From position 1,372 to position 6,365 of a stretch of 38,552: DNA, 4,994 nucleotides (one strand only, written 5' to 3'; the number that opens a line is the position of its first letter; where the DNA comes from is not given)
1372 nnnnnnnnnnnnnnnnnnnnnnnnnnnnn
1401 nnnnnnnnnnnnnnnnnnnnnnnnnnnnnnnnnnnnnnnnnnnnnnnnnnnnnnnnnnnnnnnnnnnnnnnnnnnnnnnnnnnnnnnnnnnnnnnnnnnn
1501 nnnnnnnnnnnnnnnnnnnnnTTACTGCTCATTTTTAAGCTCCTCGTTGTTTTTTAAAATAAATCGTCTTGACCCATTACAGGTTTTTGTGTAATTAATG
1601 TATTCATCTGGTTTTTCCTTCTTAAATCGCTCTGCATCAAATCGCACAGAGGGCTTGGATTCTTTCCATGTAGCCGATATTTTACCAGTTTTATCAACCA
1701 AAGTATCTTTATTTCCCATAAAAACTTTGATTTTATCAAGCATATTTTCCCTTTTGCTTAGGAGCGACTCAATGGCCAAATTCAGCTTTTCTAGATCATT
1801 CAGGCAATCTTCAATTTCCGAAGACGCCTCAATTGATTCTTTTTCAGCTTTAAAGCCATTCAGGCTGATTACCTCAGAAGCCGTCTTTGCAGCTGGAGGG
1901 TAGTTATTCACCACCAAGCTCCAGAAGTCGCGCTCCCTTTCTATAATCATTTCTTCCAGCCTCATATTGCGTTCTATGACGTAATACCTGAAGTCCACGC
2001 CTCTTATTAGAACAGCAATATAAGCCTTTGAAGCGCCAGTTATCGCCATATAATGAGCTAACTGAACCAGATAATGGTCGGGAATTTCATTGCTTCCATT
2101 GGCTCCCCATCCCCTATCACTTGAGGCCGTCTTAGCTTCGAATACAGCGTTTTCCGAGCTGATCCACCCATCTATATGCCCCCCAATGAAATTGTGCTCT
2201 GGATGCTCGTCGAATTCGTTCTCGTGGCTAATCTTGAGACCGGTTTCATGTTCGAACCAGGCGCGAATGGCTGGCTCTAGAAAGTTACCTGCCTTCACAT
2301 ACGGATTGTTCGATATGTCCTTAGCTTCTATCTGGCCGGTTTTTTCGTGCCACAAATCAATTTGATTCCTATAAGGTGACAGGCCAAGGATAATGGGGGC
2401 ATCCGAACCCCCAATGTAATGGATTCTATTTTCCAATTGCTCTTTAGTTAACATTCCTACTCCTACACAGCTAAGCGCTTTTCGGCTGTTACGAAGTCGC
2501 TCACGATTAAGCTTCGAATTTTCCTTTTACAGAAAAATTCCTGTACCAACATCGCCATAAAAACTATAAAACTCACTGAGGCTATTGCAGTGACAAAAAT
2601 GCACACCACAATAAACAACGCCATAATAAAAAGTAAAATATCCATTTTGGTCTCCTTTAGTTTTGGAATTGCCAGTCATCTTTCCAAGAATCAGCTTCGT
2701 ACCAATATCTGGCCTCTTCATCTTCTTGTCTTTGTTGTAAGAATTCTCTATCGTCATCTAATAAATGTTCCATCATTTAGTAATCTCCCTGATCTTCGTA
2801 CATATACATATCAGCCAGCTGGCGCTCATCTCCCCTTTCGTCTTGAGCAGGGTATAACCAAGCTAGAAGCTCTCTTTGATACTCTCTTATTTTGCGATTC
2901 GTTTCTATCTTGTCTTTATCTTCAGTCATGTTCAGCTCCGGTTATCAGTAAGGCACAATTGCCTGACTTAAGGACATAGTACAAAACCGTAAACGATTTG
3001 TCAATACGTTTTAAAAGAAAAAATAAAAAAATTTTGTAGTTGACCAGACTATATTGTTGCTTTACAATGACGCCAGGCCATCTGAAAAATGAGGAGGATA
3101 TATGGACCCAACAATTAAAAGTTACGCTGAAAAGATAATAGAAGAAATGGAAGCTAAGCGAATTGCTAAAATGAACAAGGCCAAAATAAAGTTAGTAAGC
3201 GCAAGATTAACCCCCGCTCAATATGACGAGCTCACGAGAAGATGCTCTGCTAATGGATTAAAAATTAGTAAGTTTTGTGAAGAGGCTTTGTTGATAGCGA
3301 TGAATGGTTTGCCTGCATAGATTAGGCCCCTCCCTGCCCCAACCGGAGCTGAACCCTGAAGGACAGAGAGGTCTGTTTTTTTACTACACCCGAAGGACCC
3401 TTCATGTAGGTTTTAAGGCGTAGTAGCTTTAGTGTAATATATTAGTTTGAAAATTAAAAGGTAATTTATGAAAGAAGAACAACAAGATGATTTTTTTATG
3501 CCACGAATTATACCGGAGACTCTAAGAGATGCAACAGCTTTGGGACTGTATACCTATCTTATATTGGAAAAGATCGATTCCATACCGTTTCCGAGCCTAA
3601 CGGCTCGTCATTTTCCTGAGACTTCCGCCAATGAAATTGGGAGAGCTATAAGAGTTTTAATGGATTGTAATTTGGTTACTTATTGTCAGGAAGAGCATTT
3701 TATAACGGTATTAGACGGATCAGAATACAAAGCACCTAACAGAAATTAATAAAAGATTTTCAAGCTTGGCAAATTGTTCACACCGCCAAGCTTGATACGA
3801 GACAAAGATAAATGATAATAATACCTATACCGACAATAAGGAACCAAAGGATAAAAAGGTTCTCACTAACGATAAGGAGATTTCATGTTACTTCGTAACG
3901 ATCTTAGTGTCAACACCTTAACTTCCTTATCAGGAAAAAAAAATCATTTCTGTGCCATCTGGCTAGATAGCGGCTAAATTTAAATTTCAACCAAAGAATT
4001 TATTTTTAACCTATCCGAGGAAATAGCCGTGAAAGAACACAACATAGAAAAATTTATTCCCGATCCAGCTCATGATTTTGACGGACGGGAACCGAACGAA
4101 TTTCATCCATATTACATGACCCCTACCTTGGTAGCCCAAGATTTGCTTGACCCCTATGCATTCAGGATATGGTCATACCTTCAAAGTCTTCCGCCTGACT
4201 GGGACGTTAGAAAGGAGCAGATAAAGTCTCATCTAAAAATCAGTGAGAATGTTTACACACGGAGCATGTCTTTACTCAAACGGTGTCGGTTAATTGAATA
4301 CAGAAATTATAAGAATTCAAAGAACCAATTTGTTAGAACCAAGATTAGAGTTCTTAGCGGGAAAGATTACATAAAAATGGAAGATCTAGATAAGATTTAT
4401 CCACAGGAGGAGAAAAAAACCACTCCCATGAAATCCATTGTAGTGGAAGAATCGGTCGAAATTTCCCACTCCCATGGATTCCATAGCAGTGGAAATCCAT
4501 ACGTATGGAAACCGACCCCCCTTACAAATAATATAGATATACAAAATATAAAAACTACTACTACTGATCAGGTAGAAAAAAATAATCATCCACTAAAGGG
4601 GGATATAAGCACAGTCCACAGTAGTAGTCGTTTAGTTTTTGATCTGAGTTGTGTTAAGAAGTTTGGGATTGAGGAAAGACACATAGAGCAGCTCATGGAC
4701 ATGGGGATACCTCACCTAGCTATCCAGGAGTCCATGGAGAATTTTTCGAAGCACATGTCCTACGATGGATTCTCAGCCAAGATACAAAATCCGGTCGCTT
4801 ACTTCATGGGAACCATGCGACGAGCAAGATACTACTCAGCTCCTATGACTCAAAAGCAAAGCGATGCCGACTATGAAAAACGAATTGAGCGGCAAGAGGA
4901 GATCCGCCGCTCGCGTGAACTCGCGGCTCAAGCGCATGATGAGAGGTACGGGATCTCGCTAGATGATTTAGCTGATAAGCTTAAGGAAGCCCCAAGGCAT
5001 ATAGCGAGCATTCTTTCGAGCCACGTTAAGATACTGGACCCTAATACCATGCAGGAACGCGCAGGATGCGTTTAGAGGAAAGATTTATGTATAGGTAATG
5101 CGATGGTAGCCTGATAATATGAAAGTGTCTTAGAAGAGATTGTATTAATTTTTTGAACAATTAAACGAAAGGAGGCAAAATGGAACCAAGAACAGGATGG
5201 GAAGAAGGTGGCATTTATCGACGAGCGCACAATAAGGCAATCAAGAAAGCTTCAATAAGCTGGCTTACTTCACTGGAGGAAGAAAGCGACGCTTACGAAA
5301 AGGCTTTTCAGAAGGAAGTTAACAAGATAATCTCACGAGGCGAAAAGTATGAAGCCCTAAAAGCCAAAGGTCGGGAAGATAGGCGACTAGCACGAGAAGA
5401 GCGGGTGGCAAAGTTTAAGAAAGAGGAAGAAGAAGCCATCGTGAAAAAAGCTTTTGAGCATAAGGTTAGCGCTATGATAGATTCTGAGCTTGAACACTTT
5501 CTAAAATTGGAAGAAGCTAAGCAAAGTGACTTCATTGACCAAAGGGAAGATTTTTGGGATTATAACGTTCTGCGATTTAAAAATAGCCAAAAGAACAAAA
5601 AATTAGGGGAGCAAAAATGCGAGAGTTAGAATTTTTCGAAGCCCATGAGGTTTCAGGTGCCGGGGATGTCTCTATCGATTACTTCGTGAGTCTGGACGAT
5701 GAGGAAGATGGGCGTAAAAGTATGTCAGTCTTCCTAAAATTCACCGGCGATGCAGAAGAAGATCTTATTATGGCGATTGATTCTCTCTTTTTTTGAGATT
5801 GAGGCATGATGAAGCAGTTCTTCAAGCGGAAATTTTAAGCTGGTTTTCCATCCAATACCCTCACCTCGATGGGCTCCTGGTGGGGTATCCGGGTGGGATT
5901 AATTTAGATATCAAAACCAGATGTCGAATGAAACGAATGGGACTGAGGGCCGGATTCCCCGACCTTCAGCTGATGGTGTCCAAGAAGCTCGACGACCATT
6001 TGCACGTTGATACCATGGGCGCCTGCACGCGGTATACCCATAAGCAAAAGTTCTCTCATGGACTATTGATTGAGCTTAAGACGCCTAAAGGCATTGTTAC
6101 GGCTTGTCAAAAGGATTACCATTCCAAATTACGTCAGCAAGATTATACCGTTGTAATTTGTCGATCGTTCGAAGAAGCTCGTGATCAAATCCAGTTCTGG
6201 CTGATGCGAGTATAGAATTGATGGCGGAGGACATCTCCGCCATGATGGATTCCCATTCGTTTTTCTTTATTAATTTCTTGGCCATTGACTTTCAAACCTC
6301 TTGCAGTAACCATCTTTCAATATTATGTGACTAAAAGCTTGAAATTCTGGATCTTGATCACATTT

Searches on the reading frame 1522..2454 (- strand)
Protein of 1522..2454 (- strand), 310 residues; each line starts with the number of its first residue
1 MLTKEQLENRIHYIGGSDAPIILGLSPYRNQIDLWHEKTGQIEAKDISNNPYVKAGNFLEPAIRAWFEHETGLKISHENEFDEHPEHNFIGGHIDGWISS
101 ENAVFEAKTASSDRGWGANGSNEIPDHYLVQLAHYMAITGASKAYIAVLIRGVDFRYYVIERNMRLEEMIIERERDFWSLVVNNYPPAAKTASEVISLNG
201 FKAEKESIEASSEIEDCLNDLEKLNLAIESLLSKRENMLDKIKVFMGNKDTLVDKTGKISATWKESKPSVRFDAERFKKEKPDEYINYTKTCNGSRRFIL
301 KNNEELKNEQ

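Call 4: search_protein_families(library=pfam, proteins=[window:1522-2454:-], max_evalue=1)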
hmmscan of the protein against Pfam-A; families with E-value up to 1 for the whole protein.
window:1522-2454:- (310 aa): 1 family
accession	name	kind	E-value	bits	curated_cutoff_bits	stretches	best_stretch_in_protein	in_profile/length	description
PF09588.16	YqaJ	-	3e-28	99.4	22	1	7-141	3-149/150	YqaJ-like viral recombinase domain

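Call 99: search_dna_similar(query=window:1522-2454:-, collection=phages, mode=protein, max_rows=12)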
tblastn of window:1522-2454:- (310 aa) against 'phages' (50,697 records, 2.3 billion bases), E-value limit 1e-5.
Records with a match: 292; places in all: 292; records where one place covers at least 80% of the query: 104.
Best place of each record, by identity: <60% 292.
By first word of the organism name: Mycobacterium 75; Arthrobacter 46; Gordonia 46; Bacillus 18; Listeria 16; Bacteriophage 12; Enterococcus 11; Salinibacter 10; Clostridium 8; Geobacillus 6; and 28 more.
By host as written in the record: Mycobacterium smegmatis mc2 155 59; Gordonia terrae 3612 34; Arthrobacter sp. ATCC 21022 31; - 24; Listeria monocytogenes 11; Gordonia rubripertincta NRRL B-16540 11; Enterococcus faecalis 10; Arthrobacter globiformis B-2979 10; and 64 more.
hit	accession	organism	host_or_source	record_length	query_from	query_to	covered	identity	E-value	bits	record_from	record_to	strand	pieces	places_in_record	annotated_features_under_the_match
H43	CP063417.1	Parageobacillus phage JGon-2020a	Parageobacillus thermoglucosidasius 23.6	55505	1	296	95%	35.6%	2e-33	135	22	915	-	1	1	record has no annotation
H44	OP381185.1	Megaira polyxenophila phage MAnkyphage_25.80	Candidatus Megaira polyxenophila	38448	7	301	95%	35.8%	1e-42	162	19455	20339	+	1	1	exonuclease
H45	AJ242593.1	Listeria phage A118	Listeria monocytogenes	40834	14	306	95%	35.8%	3e-33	134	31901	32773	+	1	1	gp47 | putative recombinase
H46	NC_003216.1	Listeria phage A118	Listeria monocytogenes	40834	14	306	95%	35.8%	3e-33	134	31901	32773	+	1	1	RecE-like recombination exonuclease | RecT-like ssDNA annealing protein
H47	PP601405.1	Listeria phage 184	Listeria monocytogenes 1184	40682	14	306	95%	35.5%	1e-32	133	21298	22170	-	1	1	exonuclease | recombination protein Bet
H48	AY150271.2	Salmonella phage epsilon15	Salmonella enterica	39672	9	306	96%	34.8%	3e-25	111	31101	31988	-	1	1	exonuclease | RecT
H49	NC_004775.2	Salmonella phage epsilon15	Salmonella enterica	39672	9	306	96%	34.8%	3e-25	111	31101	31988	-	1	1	RecE-like recombination exonuclease | RecT-like ssDNA annealing protein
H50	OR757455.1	Salmonella phage VB_ST_E15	Salmonella enterica subsp. enterica ...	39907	9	306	96%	34.8%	3e-25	111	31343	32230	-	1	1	endonuclease/ recombinase protein | recombination protein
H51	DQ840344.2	Bacillus phage 1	Bacillus sp. 6k512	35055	1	307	99%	33.7%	3e-33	134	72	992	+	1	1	YqaJ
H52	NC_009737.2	Bacillus phage 1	Bacillus sp. 6k512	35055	1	307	99%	33.7%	3e-33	134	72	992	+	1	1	YqaJ: RecE-like recombination exonuclease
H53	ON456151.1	Listeria phage HB17054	Listeria monocytogenes ATCC 19115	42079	14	306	95%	35.1%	8e-31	127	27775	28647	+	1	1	exonuclease | recombination protein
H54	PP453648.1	Listeria phage vB_Lmo_3274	Listeria monocytogenes LM6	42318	14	304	94%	35.4%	1e-31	130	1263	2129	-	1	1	exonuclease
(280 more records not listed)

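Call 100: get_annotated_region(hit=H44, flank=6000)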
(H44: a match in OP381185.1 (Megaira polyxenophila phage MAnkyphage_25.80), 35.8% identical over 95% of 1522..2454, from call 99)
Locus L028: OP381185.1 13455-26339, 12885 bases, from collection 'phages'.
description: Megaira polyxenophila phage MAnkyphage_25.80, complete genome.
organism: Megaira polyxenophila phage MAnkyphage_25.80 (NCBI taxid 2981581)
taxonomy: Viruses; Duplodnaviria; Heunggongvirae; Uroviricota; Caudoviricetes
host: Candidatus Megaira polyxenophila; source: freshwater Cryptomonas sp. SAG 25.80; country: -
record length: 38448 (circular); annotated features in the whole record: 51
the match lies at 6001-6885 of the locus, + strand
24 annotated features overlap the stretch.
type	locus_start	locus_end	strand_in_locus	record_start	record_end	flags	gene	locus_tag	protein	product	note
CDS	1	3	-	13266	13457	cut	-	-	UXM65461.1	ANK_REP_REGION domain-containing protein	-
CDS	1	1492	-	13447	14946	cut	-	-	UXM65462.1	hypothetical protein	-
CDS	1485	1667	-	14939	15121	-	-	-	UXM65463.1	hypothetical protein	-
CDS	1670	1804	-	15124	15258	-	-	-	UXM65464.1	hypothetical protein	-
CDS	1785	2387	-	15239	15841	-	-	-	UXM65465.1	replication initiator protein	-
CDS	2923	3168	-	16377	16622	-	-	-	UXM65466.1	CCDC90-like domain-containing protein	-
CDS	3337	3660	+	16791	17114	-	-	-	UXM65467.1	transcription regulator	-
CDS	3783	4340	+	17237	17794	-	-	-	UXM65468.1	hypothetical protein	-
CDS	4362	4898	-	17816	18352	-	-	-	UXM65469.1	hypothetical protein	-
CDS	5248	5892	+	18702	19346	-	-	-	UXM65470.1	hypothetical protein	-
CDS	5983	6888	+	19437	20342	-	-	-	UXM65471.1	exonuclease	-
CDS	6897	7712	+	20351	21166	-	-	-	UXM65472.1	recombination protein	phage recombination protein Bet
CDS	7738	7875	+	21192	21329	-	-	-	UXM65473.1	hypothetical protein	-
CDS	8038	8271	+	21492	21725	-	-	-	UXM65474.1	hypothetical protein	-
CDS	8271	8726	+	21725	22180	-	-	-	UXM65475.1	lysozyme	-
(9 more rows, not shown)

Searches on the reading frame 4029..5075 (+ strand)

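Call 40: search_protein_families(library=pfam, proteins=[window:4029-5075:+], max_evalue=0.01)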
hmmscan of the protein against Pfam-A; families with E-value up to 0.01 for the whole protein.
window:4029-5075:+ (348 aa): 0 families

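Call 46: search_protein_families(library=phrogs, proteins=[window:4029-5075:+], max_evalue=0.01)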
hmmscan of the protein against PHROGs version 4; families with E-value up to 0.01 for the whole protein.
window:4029-5075:+ (348 aa): 1 family
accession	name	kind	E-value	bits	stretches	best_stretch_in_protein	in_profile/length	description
phrog_186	-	DNA, RNA and nucleotide metabolism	3.5e-06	27.9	1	27-185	21-168/308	DnaD-like helicase loader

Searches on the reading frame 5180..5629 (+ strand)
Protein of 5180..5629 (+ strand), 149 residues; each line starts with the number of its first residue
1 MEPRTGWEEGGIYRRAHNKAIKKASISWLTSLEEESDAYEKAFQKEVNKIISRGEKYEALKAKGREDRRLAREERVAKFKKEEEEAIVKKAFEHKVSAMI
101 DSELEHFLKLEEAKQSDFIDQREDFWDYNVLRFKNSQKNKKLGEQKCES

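Call 40: search_protein_families(library=pfam, proteins=[window:5180-5629:+], max_evalue=0.01)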
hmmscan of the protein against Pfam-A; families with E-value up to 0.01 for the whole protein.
window:5180-5629:+ (149 aa): 1 family
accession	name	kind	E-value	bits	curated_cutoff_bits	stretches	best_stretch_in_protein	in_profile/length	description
PF04636.18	PA26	-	0.0088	15.5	29.4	1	33-134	207-306/445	PA26 p53-induced protein (sestrin)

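Call 46: search_protein_families(library=phrogs, proteins=[window:5180-5629:+], max_evalue=0.01)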
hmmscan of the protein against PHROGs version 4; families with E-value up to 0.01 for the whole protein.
window:5180-5629:+ (149 aa): 1 family
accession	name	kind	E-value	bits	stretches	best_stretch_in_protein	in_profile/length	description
phrog_1252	-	DNA, RNA and nucleotide metabolism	0.0015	18.1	1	28-101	481-546/663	DNA polymerase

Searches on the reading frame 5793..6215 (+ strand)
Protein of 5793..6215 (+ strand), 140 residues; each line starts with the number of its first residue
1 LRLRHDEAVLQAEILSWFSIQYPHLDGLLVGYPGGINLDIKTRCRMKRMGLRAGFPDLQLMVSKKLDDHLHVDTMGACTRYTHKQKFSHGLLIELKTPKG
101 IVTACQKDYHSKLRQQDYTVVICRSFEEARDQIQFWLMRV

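Call 40: search_protein_families(library=pfam, proteins=[window:5793-6215:+], max_evalue=0.01)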
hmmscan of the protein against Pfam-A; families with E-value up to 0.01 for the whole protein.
window:5793-6215:+ (140 aa): 1 family
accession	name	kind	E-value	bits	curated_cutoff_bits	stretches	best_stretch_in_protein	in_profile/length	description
PF08774.17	VRR_NUC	-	1.2e-05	25.8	23.8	1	46-126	52-115/116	VRR-NUC domain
